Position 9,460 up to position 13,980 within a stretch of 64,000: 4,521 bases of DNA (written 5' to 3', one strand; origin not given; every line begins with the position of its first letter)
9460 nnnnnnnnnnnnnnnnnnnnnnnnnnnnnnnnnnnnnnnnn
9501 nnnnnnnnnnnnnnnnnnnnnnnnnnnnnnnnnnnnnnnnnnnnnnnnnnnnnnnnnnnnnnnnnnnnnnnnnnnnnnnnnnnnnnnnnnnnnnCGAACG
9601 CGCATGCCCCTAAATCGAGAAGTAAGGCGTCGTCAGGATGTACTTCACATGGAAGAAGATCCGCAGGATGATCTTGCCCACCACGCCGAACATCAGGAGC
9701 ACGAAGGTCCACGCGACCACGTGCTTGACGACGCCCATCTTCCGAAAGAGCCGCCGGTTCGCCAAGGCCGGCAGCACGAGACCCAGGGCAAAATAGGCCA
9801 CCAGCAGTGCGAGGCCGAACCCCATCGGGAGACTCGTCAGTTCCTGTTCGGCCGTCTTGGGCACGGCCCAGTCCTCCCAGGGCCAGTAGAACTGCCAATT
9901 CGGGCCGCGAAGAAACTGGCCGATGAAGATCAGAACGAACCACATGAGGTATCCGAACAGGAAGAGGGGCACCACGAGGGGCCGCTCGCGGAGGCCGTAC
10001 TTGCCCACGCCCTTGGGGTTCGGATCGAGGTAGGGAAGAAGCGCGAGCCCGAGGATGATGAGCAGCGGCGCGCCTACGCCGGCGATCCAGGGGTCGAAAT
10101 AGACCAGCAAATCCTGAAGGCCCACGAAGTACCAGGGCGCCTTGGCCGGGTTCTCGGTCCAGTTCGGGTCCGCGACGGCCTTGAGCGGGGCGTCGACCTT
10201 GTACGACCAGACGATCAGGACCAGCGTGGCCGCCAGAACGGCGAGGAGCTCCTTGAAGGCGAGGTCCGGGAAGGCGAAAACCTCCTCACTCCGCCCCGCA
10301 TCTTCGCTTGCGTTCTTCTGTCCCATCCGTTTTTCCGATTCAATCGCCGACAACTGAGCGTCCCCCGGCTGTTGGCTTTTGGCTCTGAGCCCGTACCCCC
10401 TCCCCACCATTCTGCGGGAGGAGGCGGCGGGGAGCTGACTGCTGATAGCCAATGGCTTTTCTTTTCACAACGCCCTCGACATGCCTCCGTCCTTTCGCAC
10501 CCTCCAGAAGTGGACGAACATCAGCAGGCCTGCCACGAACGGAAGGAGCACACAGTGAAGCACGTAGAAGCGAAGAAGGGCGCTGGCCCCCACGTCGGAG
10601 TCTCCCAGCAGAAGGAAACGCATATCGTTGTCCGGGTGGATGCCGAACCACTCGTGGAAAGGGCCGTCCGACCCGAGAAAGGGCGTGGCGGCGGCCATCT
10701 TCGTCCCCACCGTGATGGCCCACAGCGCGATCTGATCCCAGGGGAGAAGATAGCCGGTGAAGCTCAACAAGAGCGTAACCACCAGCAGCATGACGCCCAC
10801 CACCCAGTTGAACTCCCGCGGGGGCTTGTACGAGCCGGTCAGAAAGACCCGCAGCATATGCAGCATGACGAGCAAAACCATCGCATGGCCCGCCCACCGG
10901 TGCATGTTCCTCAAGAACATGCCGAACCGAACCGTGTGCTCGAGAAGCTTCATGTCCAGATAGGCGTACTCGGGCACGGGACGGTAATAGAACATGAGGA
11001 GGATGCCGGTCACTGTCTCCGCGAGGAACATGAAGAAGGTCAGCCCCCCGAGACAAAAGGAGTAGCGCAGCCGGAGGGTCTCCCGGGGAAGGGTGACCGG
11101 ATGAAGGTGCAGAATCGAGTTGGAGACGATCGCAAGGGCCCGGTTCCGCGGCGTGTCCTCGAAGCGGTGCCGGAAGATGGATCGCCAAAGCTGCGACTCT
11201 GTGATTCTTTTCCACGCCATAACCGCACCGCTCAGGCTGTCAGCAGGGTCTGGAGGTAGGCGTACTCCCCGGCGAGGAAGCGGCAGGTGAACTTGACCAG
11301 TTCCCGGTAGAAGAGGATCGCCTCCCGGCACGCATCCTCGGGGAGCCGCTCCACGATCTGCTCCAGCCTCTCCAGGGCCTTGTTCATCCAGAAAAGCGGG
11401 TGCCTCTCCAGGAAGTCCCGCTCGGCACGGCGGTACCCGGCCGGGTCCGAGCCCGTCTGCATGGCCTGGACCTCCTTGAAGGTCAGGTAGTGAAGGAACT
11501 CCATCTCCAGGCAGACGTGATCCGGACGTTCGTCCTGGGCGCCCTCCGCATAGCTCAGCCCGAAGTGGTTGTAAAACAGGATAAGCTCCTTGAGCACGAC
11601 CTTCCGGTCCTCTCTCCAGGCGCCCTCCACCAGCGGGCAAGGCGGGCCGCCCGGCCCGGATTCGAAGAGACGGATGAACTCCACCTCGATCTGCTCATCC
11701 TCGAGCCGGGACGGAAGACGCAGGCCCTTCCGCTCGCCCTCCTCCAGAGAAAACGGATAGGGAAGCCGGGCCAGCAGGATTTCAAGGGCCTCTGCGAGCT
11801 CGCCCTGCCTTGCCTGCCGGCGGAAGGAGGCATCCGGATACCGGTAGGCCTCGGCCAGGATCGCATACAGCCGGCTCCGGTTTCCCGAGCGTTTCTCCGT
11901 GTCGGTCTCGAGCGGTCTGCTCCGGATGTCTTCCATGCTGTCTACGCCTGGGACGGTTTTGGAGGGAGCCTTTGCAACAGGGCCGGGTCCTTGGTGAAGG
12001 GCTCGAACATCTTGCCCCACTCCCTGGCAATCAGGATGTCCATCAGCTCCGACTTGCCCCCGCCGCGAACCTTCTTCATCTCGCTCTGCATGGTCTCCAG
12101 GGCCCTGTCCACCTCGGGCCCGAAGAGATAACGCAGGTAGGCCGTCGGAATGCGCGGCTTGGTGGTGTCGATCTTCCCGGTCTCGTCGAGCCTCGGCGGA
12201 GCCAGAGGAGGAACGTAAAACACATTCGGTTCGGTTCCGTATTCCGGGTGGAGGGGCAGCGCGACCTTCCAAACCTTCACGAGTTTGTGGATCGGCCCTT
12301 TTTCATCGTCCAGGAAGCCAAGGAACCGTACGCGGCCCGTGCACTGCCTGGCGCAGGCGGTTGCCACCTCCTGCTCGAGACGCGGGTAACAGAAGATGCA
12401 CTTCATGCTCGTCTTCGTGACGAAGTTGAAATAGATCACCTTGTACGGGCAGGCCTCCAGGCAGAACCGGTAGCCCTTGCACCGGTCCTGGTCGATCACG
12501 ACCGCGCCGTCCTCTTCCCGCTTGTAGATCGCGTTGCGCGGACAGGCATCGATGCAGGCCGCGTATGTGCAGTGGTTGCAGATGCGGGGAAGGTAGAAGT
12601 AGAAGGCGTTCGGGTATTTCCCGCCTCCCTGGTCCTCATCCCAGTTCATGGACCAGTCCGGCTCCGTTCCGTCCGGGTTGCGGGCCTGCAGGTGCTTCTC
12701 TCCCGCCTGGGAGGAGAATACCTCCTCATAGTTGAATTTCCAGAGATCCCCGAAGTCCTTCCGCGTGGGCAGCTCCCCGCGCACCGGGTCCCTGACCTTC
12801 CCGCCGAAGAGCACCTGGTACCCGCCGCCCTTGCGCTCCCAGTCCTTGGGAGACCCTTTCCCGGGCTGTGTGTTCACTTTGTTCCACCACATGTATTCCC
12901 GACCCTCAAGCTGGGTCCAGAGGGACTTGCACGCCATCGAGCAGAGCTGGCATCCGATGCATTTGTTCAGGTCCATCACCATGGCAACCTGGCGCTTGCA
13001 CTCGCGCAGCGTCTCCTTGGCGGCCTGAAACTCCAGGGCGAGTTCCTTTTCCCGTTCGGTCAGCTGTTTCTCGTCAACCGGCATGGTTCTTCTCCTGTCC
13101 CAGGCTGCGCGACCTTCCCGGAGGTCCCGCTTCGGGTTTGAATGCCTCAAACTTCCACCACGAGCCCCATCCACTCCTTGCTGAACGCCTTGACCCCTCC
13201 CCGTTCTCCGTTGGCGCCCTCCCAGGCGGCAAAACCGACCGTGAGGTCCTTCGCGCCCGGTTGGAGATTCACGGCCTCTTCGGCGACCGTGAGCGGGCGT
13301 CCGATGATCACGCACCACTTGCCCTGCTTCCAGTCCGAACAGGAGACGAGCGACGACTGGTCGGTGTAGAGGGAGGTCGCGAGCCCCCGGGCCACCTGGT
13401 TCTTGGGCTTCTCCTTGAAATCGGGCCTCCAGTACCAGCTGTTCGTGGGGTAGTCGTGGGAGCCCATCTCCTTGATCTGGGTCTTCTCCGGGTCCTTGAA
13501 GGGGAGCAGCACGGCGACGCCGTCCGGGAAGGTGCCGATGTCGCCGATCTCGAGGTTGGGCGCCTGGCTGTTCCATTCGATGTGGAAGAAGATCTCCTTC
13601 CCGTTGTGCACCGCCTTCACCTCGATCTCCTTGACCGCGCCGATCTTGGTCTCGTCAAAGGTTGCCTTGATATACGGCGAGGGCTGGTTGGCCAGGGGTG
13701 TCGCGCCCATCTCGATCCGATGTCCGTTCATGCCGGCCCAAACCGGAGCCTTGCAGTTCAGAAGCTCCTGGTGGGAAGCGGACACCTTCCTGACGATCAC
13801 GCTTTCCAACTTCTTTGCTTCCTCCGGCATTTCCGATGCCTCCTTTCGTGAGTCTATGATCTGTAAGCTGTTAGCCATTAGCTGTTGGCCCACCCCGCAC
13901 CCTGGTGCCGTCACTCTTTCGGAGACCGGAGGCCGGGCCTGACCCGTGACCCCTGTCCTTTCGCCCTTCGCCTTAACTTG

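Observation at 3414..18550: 12-gene operon wiring a periplasmic type II DMSOR-family molybdoenzyme to its own Rieske/split cytochrome b/octaheme cytochrome c module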

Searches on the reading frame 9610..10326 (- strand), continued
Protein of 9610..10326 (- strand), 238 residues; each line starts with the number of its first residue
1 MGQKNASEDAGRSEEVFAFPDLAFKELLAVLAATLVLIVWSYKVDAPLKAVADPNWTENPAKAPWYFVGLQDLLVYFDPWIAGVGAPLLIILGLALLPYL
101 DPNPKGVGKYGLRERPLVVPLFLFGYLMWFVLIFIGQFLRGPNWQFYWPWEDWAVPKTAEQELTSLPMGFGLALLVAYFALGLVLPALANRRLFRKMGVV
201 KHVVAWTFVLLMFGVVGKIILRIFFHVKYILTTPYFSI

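Call 76: search_protein_families(library=pfam, proteins=[L132:4589-6883:-, L132:6817-8148:-, L132:13045-13698:+, L132:17916-20687:+, L094:3-2180:+, L094:3290-4339:+, L094:4374-5063:+, L094:13274-14188:+, L121:2898-6797:+, L121:18227-19648:+], max_evalue=0.001)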
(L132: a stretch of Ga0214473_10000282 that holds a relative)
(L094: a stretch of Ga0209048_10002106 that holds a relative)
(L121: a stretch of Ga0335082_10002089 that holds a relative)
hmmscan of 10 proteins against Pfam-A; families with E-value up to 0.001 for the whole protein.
L132:4589-6883:- (764 aa): 5 families
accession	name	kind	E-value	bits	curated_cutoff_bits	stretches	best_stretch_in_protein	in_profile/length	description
PF02421.24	FeoB_N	-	5.1e-50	169.5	27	1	56-206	2-154/156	Ferrous iron transport protein B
PF07670.19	Gate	-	3.3e-28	98.6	29.6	2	475-569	3-103/104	Nucleoside recognition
PF01926.29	MMR_HSR1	-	1.1e-18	67.9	21.9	1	56-165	1-112/113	50S ribosome-binding GTPase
PF07664.17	FeoB_C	-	7.7e-09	35.6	26.6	1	578-626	4-54/54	Ferrous iron transport protein B C terminus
PF17910.6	FeoB_Cyto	-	9.8e-09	36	23.4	1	220-307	1-89/90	FeoB cytosolic helical domain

L132:6817-8148:- (443 aa): 2 families
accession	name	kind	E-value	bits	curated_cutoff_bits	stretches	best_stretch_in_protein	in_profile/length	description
PF04055.27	Radical_SAM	-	2.6e-19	70.4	29.5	1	80-224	2-152/166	Radical SAM superfamily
PF13353.11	Fer4_12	-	9.6e-05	23.1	22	1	82-183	12-114/137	4Fe-4S single cluster domain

L132:13045-13698:+ (217 aa): 3 families
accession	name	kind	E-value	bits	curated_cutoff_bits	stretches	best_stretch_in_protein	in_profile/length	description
PF00440.29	TetR_N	-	2.2e-15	56.6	24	1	17-63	1-47/47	Bacterial regulatory proteins, tetR family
PF17938.6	TetR_C_29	-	2.1e-08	34.7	26.2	1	85-199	1-119/119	Tetracyclin repressor-like, C-terminal domain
PF17932.6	TetR_C_24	-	5.4e-07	30.3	26.4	1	83-165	2-85/114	Tetracyclin repressor-like, C-terminal domain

L132:17916-20687:+ (924 aa): 4 families
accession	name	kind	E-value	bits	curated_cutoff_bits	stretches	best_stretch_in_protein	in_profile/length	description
PF00271.37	Helicase_C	-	7.2e-16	58.9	23.5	1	554-657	17-108/110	Helicase conserved C-terminal domain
PF00176.29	SNF2-rel_dom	-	4.2e-09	36.4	24.9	1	145-334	17-194/290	SNF2-related domain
PF00270.35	DEAD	-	2.3e-05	24.6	26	1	144-303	13-161/167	DEAD/DEAH box helicase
PF04851.21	ResIII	-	8.5e-05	23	22.5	1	147-303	25-163/164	Type III restriction enzyme, res subunit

L094:3-2180:+ (725 aa): 4 families
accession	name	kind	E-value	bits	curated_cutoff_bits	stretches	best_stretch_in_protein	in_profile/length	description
PF02878.22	PGM_PMM_I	-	1.2e-23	83.8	22.5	1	137-224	52-134/138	Phosphoglucomutase/phosphomannomutase, alpha/beta/alpha domain I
PF02879.22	PGM_PMM_II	-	3.6e-22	79.3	29.3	1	257-351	11-99/103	Phosphoglucomutase/phosphomannomutase, alpha/beta/alpha domain II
PF02880.22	PGM_PMM_III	-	8.5e-13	48.9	20.7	1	363-498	2-115/115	Phosphoglucomutase/phosphomannomutase, alpha/beta/alpha domain III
PF00408.26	PGM_PMM_IV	-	0.00044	20.7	23.1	0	571-593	31-52/68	Phosphoglucomutase/phosphomannomutase, C-terminal domain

L094:3290-4339:+ (349 aa): 2 families
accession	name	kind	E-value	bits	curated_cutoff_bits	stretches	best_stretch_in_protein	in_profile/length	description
PF04055.27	Radical_SAM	-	2.5e-34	119.3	29.5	1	40-201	1-166/166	Radical SAM superfamily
PF06463.18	Mob_synth_C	-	6.2e-29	101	37.4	1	207-326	2-123/128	Molybdenum Cofactor Synthesis C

L094:4374-5063:+ (229 aa): 4 families
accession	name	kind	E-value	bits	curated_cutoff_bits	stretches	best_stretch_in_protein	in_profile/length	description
PF00440.29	TetR_N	-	2.5e-13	50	24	1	29-75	1-47/47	Bacterial regulatory proteins, tetR family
PF17938.6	TetR_C_29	-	1.5e-07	32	26.2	1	97-211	1-119/119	Tetracyclin repressor-like, C-terminal domain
PF17932.6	TetR_C_24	-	1.2e-05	26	26.4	1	95-177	2-85/114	Tetracyclin repressor-like, C-terminal domain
PF13305.11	TetR_C_33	-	0.00014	22.9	26.8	0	101-171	1-69/103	Tetracyclin repressor-like, C-terminal domain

L094:13274-14188:+ (304 aa): 3 families
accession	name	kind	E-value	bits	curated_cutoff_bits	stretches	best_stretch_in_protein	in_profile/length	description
PF00027.35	cNMP_binding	-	1.4e-19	70.3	27.5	1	79-164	4-89/89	Cyclic nucleotide-binding domain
PF13545.12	HTH_Crp_2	-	7.4e-16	58.3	27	1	197-271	2-70/70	Crp-like helix-turn-helix domain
PF00325.26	Crp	-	0.00027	21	21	1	225-250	4-29/32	Bacterial regulatory proteins, crp family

L121:2898-6797:+ (1299 aa): 3 families
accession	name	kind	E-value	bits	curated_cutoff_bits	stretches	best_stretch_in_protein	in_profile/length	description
PF13948.11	DUF4215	-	1.5e-25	89.7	27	5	1052-1085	16-46/47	Domain of unknown function (DUF4215)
PF01436.27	NHL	-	2.6e-09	37.1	20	1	279-304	4-28/28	NHL repeat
PF06739.17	SBBP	-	0.00057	20.2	20.5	0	756-767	18-29/38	Beta-propeller repeat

L121:18227-19648:+ (473 aa): 4 families
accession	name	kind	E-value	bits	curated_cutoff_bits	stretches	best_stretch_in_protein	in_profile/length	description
PF00441.29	Acyl-CoA_dh_1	-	6.8e-44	150.1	22.4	1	308-455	1-146/150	Acyl-CoA dehydrogenase, C-terminal domain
PF02770.24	Acyl-CoA_dh_M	-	5.2e-18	65.5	33.3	1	201-295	1-96/97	Acyl-CoA dehydrogenase, middle domain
PF02771.21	Acyl-CoA_dh_N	-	2e-11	44.7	22.9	1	78-196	6-112/113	Acyl-CoA dehydrogenase, N-terminal domain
PF08028.16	Acyl-CoA_dh_2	-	3.6e-09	37.4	22.7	1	325-435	3-121/134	Acyl-CoA dehydrogenase, C-terminal domain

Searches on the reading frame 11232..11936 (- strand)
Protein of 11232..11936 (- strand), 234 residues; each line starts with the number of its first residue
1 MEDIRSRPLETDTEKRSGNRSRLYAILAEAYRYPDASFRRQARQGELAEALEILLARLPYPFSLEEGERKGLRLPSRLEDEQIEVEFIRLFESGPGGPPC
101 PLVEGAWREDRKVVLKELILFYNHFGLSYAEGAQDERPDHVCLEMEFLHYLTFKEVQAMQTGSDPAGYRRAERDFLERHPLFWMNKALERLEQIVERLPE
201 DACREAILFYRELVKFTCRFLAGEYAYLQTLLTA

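Call 5: search_protein_families(library=pfam, proteins=[window:11232-11936:-], max_evalue=0.01)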
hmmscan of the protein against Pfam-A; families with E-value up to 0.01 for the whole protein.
window:11232-11936:- (234 aa): 1 family
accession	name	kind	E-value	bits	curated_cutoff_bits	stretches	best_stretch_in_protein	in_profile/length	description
PF02613.20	Nitrate_red_del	-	1.2e-16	61.4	22.2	1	76-186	21-133/136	Nitrate reductase delta subunit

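Call 6: search_protein_families(library=ncbifam, proteins=[window:11232-11936:-], max_evalue=0.01)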
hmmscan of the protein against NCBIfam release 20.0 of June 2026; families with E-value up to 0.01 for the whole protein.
window:11232-11936:- (234 aa): 2 families
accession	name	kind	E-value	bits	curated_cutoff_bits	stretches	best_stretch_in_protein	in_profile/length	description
TIGR03482.1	DMSO_red_II_cha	subfamily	7.8e-42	143.5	152.3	1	20-194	2-168/197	DMSO reductase family type II enzyme chaperone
NF042981.1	EthbenzDh_ebdD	equivalog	7.8e-31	107.5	360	1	12-201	11-198/222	ethylbenzene dehydrogenase subunit delta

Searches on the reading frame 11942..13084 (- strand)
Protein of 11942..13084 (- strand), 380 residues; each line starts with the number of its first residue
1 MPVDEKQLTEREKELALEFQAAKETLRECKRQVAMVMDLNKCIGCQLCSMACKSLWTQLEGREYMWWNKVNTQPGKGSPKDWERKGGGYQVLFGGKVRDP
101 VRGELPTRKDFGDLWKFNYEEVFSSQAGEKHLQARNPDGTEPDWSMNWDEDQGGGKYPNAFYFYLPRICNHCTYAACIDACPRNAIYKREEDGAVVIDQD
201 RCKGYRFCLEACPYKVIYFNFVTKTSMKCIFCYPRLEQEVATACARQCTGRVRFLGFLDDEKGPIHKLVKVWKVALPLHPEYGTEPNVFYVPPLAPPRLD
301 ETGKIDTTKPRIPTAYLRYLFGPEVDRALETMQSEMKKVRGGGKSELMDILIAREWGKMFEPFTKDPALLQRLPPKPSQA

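Call 5: search_protein_families(library=pfam, proteins=[window:11942-13084:-], max_evalue=0.01)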
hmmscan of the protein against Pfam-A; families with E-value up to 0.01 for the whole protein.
window:11942-13084:- (380 aa): 10 families
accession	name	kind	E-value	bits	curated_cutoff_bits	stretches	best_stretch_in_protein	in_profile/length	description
PF13247.11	Fer4_11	-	6.3e-29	100.6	26.2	1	161-256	2-98/100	4Fe-4S dicluster domain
PF12838.12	Fer4_7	-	2.3e-11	44.4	27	1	169-216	2-52/52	4Fe-4S dicluster domain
PF13237.11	Fer4_10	-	1.2e-10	41.6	25.5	1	166-213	6-53/53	4Fe-4S dicluster domain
PF00037.32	Fer4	-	4e-08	33.2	21.1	1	36-52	2-18/24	4Fe-4S binding domain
PF12797.12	Fer4_2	-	1.8e-07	31.1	24.5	1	35-53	3-21/22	4Fe-4S binding domain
PF12837.12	Fer4_6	-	1.2e-06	28.6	25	1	195-217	2-24/24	4Fe-4S binding domain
PF14697.11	Fer4_21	-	2.7e-05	24.6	35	1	169-216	8-56/59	4Fe-4S dicluster domain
PF13187.11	Fer4_9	-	0.00011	22.6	27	1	169-217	2-52/52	4Fe-4S dicluster domain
PF13459.11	Fer4_15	-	0.0023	19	22.4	0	37-57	3-23/66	4Fe-4S single cluster domain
PF13534.11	Fer4_17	-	0.0093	16.9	22.2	0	35-53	40-57/61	4Fe-4S dicluster domain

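Call 6: search_protein_families(library=ncbifam, proteins=[window:11942-13084:-], max_evalue=0.01)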
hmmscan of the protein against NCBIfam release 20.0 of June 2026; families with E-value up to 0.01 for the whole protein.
window:11942-13084:- (380 aa): 55 families (the best 25 are shown)
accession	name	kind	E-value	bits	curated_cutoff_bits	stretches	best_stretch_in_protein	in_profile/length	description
TIGR03478.1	DMSO_red_II_bet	subfamily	4.7e-152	505.5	480.7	1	30-360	1-321/321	DMSO reductase family type II enzyme, iron-sulfur subunit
NF042979.1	EthbenzDh_ebdB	equivalog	3.9e-137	456.8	740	1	21-368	9-351/354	ethylbenzene dehydrogenase subunit beta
TIGR01660.1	narH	equivalog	5.7e-74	249.3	524.05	3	155-258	169-272/492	nitrate reductase subunit beta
NF011569.0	PRK14993.1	equivalog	4.2e-39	134.5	416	2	164-291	95-222/244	tetrathionate reductase subunit TtrB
NF041715.1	arsenate_red_ArrB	equivalog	2.6e-37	128.6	450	3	143-220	33-107/233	arsenate respiratory reductase iron-sulfur subunit ArrB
NF045797.1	DsrO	equivalog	1.4e-33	116.3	200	1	163-291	97-234/235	sulfate reduction electron transfer complex DsrMKJOP subunit DsrO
TIGR03149.1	cyt_nit_nrfC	equivalog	3.8e-31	108.2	377.6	2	154-292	79-217/225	cytochrome c nitrite reductase Fe-S protein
TIGR02951.1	DMSO_dmsB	equivalog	2.6e-27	95.8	214.1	1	150-259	46-154/161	DMSO/selenate family reductase complex B subunit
NF008134.0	PRK10882.1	equivalog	1.3e-19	70.4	263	2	161-249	105-199/329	hydrogenase 2 operon protein HybA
NF041782.1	mnquin_red_QrcC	equivalog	7.6e-19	68.3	400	1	153-223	49-122/239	menaquinone reductase iron-sulfur cluster-binding subunit QrcC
NF045715.1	sulf_resp_HmcB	equivalog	3.1e-18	65.9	420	2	166-250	104-190/307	sulfate respiration complex iron-sulfur protein HmcB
TIGR01582.1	FDH-beta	equivalog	5.2e-17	61.9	334.7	2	168-267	92-191/283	formate dehydrogenase subunit beta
NF007382.0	PRK09898.1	equivalog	2.4e-16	59.9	213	1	152-233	108-187/208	ferredoxin-like protein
NF038355.1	FDH3_beta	equivalog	5.5e-11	42.8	240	1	169-238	54-127/180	formate dehydrogenase FDH3 subunit beta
TIGR02700.1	flavo_MJ0208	hypoth_equivalog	5.8e-10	38.8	251.35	1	164-218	145-195/234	dihydromethanopterin reductase (acceptor)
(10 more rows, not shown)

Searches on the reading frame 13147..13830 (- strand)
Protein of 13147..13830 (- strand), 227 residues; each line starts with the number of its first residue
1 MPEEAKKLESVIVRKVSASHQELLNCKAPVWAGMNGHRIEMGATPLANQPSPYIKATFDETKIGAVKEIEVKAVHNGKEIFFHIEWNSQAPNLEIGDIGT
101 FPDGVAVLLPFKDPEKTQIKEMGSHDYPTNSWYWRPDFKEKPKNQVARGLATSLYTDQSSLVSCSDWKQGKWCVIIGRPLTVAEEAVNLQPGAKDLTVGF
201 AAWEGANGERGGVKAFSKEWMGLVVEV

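Call 5: search_protein_families(library=pfam, proteins=[window:13147-13830:-], max_evalue=0.01)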
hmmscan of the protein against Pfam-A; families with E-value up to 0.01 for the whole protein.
window:13147-13830:- (227 aa): 1 family
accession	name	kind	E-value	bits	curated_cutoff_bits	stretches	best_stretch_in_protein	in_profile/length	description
PF09459.16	EB_dh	-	1.6e-31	110.6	33.3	1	28-214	1-235/236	Ethylbenzene dehydrogenase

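Call 6: search_protein_families(library=ncbifam, proteins=[window:13147-13830:-], max_evalue=0.01)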
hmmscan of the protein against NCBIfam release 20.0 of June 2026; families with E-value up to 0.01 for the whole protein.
window:13147-13830:- (227 aa): 3 families
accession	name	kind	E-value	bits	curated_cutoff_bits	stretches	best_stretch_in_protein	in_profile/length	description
TIGR03477.1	DMSO_red_II_gam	subfamily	1e-39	136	169.85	1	12-222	2-203/206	DMSO reductase family type II enzyme, heme b subunit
NF042980.1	EthbenzDh_ebdC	equivalog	2.9e-36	124.9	400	1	13-223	3-210/214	ethylbenzene dehydrogenase subunit gamma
TIGR03154.1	sulfolob_CbsA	equivalog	0.00021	20.3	468.4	1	149-217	337-404/465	cytochrome b558/566 subunit A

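Call 8: search_solved_structures(query=window:13147-13830:-, max_evalue=0.01, show_alignments=3)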
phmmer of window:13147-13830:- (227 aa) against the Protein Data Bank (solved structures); distinct sequences matched with E-value up to 0.01: 2.
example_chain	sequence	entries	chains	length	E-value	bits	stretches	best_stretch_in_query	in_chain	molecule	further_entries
2ivf_C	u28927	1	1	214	1.8e-28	102.4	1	14-222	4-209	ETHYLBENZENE DEHYDROGENASE GAMMA-SUBUNIT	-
7b04_C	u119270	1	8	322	7.2e-15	57.9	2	64-139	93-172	Nitrite oxidoreductase subunit C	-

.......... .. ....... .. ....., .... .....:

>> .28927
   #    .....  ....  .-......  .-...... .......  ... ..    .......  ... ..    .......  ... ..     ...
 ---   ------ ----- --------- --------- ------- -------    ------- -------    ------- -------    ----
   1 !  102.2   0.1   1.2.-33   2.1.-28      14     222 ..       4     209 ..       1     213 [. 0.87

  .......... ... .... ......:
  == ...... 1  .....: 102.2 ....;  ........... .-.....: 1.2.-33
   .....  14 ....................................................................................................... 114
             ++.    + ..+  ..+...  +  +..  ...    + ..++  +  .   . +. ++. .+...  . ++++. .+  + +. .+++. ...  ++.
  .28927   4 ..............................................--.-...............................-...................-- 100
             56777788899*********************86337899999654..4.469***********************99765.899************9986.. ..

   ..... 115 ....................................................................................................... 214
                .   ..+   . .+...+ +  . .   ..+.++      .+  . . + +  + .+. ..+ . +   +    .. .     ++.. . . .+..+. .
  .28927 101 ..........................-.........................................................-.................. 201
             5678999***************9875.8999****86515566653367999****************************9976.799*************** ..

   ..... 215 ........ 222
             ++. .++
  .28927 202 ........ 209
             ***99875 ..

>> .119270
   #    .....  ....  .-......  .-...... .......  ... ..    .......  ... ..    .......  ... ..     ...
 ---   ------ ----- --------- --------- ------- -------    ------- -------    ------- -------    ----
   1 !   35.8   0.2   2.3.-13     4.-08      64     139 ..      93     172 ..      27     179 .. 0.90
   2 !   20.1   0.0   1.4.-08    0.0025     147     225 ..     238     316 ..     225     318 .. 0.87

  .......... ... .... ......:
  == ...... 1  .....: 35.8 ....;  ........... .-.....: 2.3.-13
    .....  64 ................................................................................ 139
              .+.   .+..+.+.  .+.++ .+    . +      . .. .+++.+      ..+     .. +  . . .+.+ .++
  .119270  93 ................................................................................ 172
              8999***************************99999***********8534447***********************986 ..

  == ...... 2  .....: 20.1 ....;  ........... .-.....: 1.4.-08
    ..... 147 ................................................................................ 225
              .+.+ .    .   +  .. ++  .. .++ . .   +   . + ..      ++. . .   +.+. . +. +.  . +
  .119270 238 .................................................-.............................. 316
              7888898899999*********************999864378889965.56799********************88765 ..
